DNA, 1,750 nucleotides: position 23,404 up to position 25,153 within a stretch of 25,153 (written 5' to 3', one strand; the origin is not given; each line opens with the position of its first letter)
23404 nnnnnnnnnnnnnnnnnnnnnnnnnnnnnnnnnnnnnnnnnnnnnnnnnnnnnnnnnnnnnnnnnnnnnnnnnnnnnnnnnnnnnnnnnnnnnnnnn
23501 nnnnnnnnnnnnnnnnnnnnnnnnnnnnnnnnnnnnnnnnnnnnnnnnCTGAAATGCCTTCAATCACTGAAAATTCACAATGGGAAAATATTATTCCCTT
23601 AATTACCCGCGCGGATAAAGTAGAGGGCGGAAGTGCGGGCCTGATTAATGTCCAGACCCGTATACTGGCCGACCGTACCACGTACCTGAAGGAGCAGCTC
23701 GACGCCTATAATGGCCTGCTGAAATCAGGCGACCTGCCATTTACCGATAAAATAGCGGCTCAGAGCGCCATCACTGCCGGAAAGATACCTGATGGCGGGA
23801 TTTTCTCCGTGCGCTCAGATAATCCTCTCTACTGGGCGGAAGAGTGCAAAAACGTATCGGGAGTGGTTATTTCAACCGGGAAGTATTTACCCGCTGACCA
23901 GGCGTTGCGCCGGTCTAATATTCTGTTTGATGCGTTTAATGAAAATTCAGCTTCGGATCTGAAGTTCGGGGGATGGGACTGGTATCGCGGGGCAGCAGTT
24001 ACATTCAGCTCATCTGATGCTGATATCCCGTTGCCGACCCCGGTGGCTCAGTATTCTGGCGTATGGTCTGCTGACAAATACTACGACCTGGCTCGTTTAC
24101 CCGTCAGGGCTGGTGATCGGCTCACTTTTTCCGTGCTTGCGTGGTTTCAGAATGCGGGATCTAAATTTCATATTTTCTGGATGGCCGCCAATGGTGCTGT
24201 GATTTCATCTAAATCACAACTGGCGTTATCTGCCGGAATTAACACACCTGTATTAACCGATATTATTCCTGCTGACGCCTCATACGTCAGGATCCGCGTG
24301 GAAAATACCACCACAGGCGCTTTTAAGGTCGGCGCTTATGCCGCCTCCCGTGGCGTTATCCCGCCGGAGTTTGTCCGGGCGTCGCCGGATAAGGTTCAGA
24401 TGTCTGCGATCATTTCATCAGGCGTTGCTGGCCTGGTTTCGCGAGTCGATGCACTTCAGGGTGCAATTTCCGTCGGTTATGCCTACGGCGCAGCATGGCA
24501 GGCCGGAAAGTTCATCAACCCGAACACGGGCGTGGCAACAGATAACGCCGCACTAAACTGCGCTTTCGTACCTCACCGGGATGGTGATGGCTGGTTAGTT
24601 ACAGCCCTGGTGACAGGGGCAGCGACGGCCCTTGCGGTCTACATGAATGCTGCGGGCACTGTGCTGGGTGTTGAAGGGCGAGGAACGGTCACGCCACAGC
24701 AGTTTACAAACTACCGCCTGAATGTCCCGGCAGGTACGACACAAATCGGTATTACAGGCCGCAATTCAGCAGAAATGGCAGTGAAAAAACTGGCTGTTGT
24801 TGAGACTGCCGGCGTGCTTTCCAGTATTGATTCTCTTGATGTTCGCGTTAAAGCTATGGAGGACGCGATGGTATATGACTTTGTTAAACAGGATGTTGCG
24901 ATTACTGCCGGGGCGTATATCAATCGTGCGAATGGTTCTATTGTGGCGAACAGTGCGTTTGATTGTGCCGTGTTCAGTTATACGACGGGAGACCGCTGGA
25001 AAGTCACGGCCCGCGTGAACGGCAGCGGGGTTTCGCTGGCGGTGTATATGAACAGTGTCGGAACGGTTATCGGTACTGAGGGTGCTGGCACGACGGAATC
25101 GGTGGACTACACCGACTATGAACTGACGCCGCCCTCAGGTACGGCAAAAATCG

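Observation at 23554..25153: Tail fibre with a non-P2 N-terminus and at least three tandem paralogous modules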

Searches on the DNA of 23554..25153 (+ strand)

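Call 4: search_dna_similar(query=window:23554-25153:+, collection=phages, mode=near)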
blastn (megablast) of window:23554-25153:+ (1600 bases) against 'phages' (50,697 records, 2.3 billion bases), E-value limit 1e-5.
No match.
